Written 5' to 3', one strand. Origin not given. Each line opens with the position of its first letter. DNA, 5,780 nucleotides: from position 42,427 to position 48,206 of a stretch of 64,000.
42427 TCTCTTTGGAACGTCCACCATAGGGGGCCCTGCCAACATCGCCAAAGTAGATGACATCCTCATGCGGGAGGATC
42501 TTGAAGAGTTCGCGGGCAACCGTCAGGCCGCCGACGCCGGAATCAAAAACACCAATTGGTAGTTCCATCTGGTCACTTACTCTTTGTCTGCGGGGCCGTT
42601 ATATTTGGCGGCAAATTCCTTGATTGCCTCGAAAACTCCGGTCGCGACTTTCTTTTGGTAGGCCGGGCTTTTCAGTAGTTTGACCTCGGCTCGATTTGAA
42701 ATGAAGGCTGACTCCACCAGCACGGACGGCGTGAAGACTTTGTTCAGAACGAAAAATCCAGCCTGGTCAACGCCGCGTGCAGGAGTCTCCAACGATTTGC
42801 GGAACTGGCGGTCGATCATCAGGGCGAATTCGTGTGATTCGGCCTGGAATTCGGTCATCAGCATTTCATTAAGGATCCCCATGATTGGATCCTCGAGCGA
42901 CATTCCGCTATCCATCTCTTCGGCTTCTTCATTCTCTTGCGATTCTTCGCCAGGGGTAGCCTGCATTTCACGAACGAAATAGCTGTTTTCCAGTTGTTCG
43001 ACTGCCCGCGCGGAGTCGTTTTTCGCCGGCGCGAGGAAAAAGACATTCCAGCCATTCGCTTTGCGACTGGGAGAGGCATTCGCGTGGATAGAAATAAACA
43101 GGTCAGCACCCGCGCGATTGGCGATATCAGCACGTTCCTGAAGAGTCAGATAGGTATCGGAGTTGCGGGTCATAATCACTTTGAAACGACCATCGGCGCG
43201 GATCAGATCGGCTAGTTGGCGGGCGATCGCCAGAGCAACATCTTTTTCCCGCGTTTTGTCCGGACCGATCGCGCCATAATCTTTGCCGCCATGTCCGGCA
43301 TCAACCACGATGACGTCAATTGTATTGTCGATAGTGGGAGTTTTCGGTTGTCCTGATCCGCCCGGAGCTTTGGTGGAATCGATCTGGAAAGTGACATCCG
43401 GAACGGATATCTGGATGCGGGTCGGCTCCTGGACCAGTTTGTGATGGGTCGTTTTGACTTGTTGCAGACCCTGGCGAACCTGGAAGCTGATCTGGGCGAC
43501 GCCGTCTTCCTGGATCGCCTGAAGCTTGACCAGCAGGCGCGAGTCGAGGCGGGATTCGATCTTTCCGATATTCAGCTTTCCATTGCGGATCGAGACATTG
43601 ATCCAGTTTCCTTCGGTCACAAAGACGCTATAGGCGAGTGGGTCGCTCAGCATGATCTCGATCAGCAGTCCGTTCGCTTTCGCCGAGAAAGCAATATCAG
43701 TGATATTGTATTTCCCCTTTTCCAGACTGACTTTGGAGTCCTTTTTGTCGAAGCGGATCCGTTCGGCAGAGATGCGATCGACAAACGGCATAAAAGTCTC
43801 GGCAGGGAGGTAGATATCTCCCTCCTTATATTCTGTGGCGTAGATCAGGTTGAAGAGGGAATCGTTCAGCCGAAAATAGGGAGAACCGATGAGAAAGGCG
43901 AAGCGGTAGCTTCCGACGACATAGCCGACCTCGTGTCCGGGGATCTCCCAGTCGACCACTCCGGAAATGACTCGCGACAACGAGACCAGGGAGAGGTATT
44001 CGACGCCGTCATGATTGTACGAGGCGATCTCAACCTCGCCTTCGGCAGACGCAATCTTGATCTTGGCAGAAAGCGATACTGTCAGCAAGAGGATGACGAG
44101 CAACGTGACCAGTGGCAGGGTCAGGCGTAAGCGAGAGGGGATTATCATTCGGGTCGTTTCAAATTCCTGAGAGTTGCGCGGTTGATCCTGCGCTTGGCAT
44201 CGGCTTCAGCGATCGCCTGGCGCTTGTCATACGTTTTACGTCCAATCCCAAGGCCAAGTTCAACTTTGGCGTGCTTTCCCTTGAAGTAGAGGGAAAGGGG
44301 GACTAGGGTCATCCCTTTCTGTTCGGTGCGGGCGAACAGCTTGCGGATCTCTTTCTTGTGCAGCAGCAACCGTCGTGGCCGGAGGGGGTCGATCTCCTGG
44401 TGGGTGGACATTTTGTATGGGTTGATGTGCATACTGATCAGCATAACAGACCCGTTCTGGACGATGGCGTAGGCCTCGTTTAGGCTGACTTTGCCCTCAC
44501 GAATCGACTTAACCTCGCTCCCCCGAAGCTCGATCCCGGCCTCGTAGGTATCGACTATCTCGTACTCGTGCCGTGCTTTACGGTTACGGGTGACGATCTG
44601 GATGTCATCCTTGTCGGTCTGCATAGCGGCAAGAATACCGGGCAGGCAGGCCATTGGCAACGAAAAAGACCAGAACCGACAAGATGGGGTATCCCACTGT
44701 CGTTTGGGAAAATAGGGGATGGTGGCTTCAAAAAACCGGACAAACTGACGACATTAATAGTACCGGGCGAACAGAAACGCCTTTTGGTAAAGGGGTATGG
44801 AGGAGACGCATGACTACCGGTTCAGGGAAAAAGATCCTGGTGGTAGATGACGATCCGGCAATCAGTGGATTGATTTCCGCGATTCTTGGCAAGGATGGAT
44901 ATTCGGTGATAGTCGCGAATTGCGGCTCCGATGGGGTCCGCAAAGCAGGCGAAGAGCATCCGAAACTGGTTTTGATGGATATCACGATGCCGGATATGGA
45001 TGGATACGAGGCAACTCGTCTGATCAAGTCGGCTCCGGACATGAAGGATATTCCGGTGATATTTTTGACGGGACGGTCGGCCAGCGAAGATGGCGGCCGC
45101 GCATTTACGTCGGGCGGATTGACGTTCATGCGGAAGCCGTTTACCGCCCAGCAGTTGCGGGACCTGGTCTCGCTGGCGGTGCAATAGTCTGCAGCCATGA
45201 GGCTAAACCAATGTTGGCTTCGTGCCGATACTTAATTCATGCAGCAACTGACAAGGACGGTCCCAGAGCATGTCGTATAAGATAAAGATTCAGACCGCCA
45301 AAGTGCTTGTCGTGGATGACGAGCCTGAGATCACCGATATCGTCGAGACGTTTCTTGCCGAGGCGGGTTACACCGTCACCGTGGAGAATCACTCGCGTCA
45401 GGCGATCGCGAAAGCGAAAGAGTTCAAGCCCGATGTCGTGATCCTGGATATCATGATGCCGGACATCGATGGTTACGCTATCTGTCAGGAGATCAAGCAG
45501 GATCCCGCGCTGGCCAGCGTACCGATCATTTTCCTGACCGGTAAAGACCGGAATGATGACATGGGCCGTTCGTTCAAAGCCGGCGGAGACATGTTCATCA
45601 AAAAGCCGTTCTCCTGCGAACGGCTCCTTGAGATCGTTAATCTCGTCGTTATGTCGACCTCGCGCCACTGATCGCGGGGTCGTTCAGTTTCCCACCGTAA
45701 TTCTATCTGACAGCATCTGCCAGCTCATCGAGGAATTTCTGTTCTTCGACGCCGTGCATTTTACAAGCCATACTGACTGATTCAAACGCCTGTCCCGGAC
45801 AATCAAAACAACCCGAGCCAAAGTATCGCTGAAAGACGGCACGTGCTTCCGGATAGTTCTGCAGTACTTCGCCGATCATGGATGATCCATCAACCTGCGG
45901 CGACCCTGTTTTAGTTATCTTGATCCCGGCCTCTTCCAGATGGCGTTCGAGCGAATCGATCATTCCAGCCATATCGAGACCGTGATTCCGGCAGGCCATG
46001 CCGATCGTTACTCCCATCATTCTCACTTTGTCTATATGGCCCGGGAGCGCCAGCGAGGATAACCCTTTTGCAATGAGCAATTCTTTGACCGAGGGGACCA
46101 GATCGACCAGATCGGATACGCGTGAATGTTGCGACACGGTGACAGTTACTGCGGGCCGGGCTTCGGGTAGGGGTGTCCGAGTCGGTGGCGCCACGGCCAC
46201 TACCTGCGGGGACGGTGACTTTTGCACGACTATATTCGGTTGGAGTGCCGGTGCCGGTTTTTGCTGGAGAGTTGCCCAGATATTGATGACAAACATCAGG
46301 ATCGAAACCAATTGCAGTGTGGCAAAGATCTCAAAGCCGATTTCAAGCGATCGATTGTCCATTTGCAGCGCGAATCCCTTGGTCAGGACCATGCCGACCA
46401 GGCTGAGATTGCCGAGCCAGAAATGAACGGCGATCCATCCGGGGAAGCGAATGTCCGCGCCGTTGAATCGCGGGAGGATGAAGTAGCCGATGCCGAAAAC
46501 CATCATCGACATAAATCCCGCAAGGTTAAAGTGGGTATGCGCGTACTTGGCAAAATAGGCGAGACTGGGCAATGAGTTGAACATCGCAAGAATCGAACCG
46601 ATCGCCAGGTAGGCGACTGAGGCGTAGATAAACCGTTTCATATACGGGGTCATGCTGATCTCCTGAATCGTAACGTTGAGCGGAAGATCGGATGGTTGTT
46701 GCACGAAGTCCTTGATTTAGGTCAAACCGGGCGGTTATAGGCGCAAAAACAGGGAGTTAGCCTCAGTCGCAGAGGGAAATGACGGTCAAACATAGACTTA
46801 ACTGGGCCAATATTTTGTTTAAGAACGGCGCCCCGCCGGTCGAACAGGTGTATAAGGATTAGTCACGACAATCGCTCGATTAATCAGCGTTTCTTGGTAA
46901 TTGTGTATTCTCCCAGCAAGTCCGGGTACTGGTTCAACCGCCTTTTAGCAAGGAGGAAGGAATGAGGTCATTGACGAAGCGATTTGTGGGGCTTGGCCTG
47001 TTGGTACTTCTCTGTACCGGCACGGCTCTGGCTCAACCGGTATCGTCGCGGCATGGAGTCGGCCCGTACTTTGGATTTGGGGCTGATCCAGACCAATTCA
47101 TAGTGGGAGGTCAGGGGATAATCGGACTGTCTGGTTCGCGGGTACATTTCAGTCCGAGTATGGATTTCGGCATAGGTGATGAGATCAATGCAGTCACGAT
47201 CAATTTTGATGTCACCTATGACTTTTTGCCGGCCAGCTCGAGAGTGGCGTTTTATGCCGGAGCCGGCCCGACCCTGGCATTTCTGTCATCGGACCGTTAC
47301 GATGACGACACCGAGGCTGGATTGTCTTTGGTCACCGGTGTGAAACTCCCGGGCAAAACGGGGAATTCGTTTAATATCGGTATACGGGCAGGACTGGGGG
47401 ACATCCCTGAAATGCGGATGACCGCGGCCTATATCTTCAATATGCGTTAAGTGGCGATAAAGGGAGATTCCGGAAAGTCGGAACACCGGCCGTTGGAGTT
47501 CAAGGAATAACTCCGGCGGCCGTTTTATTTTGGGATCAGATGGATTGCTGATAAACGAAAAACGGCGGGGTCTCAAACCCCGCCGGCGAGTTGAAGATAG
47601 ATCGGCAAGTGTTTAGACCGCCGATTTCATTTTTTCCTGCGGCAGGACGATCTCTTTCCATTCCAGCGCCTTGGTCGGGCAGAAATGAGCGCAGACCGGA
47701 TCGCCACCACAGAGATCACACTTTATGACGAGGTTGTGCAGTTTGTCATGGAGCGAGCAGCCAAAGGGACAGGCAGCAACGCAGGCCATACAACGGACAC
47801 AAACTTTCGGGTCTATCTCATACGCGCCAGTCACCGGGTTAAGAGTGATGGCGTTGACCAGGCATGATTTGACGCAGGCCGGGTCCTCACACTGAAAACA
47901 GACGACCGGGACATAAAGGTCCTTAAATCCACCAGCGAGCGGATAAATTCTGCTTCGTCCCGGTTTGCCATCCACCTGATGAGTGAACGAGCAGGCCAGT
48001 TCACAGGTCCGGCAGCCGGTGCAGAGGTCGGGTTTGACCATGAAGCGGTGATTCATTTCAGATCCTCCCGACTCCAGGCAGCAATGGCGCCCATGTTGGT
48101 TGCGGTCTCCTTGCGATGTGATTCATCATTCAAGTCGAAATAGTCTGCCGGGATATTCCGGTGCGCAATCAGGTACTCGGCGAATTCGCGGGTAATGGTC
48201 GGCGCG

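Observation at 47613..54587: Nine-gene operon coupling a four-subunit 2-oxoacid:ferredoxin oxidoreductase to HydBC/Bfu-type NuoE-NuoF-NuoG(N-terminal) subunits, with no hydrogenase or FDH module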

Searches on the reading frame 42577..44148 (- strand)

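Call 27: search_protein_families(library=pfam, proteins=[window:42577-44148:-], max_evalue=0.0001)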
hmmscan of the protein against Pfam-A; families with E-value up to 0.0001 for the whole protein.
window:42577-44148:- (523 aa): 1 family
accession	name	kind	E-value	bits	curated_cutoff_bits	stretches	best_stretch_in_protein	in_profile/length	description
PF01520.23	Amidase_3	-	5.6e-54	183.2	27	1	280-510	1-173/174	N-acetylmuramoyl-L-alanine amidase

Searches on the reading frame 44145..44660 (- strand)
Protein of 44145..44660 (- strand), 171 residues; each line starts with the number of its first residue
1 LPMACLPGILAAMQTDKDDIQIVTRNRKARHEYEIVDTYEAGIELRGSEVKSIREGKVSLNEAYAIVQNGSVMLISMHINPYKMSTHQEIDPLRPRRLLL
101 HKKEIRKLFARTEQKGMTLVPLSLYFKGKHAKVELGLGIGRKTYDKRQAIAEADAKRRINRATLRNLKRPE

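Call 58: search_protein_families(library=ncbifam, proteins=[window:44145-44660:-], max_evalue=0.0001)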
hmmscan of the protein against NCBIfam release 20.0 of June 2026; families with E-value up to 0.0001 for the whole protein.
window:44145-44660:- (171 aa): 2 families
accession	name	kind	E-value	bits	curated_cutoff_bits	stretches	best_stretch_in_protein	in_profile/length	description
NF003843.0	PRK05422.1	equivalog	9.5e-59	197.5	130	1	14-163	4-153/156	SsrA-binding protein SmpB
TIGR00086.1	smpB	equivalog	4.6e-52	175.9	119.1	1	23-162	2-142/144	SsrA-binding protein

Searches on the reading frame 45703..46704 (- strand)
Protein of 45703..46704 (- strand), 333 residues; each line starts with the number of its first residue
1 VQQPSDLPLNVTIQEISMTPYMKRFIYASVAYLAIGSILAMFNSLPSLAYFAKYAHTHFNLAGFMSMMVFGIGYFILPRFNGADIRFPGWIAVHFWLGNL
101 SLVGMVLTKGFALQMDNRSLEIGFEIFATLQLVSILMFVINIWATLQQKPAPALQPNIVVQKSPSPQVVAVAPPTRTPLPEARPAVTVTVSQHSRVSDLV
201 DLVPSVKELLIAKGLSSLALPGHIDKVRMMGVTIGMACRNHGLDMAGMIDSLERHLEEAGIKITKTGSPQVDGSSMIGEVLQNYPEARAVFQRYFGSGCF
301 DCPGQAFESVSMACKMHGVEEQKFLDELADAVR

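Call 27: search_protein_families(library=pfam, proteins=[window:45703-46704:-], max_evalue=0.0001)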
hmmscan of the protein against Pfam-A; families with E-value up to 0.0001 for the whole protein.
window:45703-46704:- (333 aa): 2 families
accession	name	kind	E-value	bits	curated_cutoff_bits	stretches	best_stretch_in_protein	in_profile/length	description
PF08984.16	DUF1858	-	1.9e-17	63.6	32.2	1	274-324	4-58/59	Domain of unknown function (DUF1858)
PF00115.25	COX1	-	4e-06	26.4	34.8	1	14-136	300-432/436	Cytochrome C and Quinol oxidase polypeptide I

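Call 58: search_protein_families(library=ncbifam, proteins=[window:45703-46704:-], max_evalue=0.0001)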
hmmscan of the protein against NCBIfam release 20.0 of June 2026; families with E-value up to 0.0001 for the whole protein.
window:45703-46704:- (333 aa): 1 family
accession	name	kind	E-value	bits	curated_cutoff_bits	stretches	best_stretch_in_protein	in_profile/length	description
TIGR03980.1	prismane_assoc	subfamily_domain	7.8e-16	57.8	44.95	1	275-328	5-57/58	hybrid cluster protein-associated redox disulfide domain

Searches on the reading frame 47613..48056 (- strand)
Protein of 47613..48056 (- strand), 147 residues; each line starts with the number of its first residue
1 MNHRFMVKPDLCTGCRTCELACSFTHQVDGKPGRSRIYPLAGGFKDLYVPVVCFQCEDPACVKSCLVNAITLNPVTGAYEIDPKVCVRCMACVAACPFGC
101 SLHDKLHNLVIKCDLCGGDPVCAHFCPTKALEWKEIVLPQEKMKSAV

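Call 3: search_protein_families(library=pfam, proteins=[window:47613-48056:-], max_evalue=0.001)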
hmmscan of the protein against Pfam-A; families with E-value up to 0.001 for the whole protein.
window:47613-48056:- (147 aa): 10 families
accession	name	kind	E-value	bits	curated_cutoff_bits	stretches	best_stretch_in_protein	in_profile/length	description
PF13247.11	Fer4_11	-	7e-14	52.3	26.2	1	47-133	4-97/100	4Fe-4S dicluster domain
PF12838.12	Fer4_7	-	1.5e-12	48.2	27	1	53-100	2-52/52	4Fe-4S dicluster domain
PF13237.11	Fer4_10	-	1.4e-11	44.5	25.5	1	49-97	5-53/53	4Fe-4S dicluster domain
PF13187.11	Fer4_9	-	1.6e-10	41.2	27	2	12-70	2-52/52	4Fe-4S dicluster domain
PF12797.12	Fer4_2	-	5.1e-09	35.9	24.5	2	79-98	3-22/22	4Fe-4S binding domain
PF00037.32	Fer4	-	8.9e-09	35.2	21.1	1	79-100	1-22/24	4Fe-4S binding domain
PF12837.12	Fer4_6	-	8.8e-08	32.2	25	2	80-100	3-23/24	4Fe-4S binding domain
PF12800.12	Fer4_4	-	7.1e-07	29.5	24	1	83-99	1-17/17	4Fe-4S binding domain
PF14697.11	Fer4_21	-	0.00043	20.8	35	0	81-130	3-56/59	4Fe-4S dicluster domain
PF13183.11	Fer4_8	-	0.00079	20.3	27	0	11-31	4-24/68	4Fe-4S dicluster domain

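Call 4: search_protein_families(library=ncbifam, proteins=[window:47613-48056:-], max_evalue=0.001)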
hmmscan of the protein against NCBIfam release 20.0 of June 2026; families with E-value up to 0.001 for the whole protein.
window:47613-48056:- (147 aa): 28 families (the best 25 are shown)
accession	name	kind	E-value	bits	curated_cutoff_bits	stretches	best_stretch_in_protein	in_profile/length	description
NF045766.1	PhenlGlyoxDHPadI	equivalog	7.2e-25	87.6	700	1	7-135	9-137/443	NADH-dependent phenylglyoxylate dehydrogenase subunit beta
TIGR02951.1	DMSO_dmsB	equivalog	3.4e-18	66.2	214.1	1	5-136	4-153/161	DMSO/selenate family reductase complex B subunit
NF007382.0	PRK09898.1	equivalog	6.2e-17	61.8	213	1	47-136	117-206/208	ferredoxin-like protein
NF009451.0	PRK12809.1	equivalog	2.5e-16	59.1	1154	1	5-132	5-135/639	formate-dependent uric acid utilization protein YgfT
NF045715.1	sulf_resp_HmcB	equivalog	1.3e-15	57.3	420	1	43-134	97-196/307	sulfate respiration complex iron-sulfur protein HmcB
NF008134.0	PRK10882.1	equivalog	2.5e-15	56.4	263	1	48-131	108-203/329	hydrogenase 2 operon protein HybA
NF009408.0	PRK12769.1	equivalog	1e-14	53.6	1003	1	1-133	1-144/659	formate-dependent uric acid utilization protein AegA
NF038355.1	FDH3_beta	equivalog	1.9e-12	47.6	240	1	4-120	4-125/180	formate dehydrogenase FDH3 subunit beta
TIGR03149.1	cyt_nit_nrfC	equivalog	3.9e-12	46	377.6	1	10-142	46-190/225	cytochrome c nitrite reductase Fe-S protein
TIGR01582.1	FDH-beta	equivalog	1.8e-11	43.7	334.7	1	52-133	92-179/283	formate dehydrogenase subunit beta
NF007658.0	PRK10330.1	equivalog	8.3e-11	41.7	260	1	1-100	1-103/181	electron transport protein HydN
NF041715.1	arsenate_red_ArrB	equivalog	2.7e-09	36.9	450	1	10-100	10-103/233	arsenate respiratory reductase iron-sulfur subunit ArrB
NF058577.1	FdxA_fam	equivalog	9.2e-09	35.4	65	1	53-99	9-51/52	4Fe-4S ferredoxin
NF045797.1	DsrO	equivalog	6.4e-08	32.3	200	1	48-100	98-149/235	sulfate reduction electron transfer complex DsrMKJOP subunit DsrO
TIGR03224.1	benzo_boxA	equivalog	6.5e-08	31.9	459.2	1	80-136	6-62/411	benzoyl-CoA 2,3-epoxidase subunit BoxA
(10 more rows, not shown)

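Call 22: search_solved_structures(query=window:47613-48056:-, max_evalue=0.00001, show_alignments=2)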
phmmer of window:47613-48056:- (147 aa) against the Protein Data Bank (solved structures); distinct sequences matched with E-value up to 0.00001: 13.
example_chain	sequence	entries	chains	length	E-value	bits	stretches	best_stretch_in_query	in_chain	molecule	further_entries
8c0z_C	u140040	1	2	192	3e-27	98.6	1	7-133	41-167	Iron-sulfur cluster-binding protein potential subunit of aldehyde oxidoreductase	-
9mqx_E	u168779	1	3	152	9.4e-26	93.7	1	5-134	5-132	Fe-S-cluster-containing hydrogenase subunit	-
6x6u_B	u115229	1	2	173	5.9e-23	84.6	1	6-129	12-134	Oxidoreductase, Fe-S subunit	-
6x1o_B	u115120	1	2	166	1e-22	83.8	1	6-129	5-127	Oxidoreductase, Fe-S subunit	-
7z0s_B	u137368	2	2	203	2.1e-20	76.3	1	4-100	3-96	Formate hydrogenlyase subunit 2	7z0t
7qv7_A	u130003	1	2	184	7.1e-19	71.3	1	3-110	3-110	Hydrogen dependent carbon dioxide reductase subunit HycB3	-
9sw6_G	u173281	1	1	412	2.4e-15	59.9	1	82-139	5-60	Polyferredoxin protein MvhB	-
7qv7_B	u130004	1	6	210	3.6e-13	52.8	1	5-100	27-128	Hydrogen dependent carbon dioxide reductase subunit HycB4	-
1kqf_B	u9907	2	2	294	7.9e-13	51.7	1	52-133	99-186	FORMATE DEHYDROGENASE, NITRATE-INDUCIBLE, IRON-SULFUR SUBUNIT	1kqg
2vpw_B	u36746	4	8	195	8.7e-12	48.3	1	7-141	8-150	NRFC PROTEIN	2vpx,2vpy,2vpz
4z3w_E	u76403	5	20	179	1e-11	48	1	7-144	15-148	Iron-sulfur cluster-binding oxidoreductase, putative benzoyl-CoA reductase electron transf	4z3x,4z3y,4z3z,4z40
6cz7_B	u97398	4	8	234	2.4e-09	40.4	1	8-100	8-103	4Fe-4S ferredoxin, iron-sulfur binding domain protein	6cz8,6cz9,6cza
30gj_B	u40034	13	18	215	9.5e-06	28.7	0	43-133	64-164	Formate dehydrogenase, beta subunit, putative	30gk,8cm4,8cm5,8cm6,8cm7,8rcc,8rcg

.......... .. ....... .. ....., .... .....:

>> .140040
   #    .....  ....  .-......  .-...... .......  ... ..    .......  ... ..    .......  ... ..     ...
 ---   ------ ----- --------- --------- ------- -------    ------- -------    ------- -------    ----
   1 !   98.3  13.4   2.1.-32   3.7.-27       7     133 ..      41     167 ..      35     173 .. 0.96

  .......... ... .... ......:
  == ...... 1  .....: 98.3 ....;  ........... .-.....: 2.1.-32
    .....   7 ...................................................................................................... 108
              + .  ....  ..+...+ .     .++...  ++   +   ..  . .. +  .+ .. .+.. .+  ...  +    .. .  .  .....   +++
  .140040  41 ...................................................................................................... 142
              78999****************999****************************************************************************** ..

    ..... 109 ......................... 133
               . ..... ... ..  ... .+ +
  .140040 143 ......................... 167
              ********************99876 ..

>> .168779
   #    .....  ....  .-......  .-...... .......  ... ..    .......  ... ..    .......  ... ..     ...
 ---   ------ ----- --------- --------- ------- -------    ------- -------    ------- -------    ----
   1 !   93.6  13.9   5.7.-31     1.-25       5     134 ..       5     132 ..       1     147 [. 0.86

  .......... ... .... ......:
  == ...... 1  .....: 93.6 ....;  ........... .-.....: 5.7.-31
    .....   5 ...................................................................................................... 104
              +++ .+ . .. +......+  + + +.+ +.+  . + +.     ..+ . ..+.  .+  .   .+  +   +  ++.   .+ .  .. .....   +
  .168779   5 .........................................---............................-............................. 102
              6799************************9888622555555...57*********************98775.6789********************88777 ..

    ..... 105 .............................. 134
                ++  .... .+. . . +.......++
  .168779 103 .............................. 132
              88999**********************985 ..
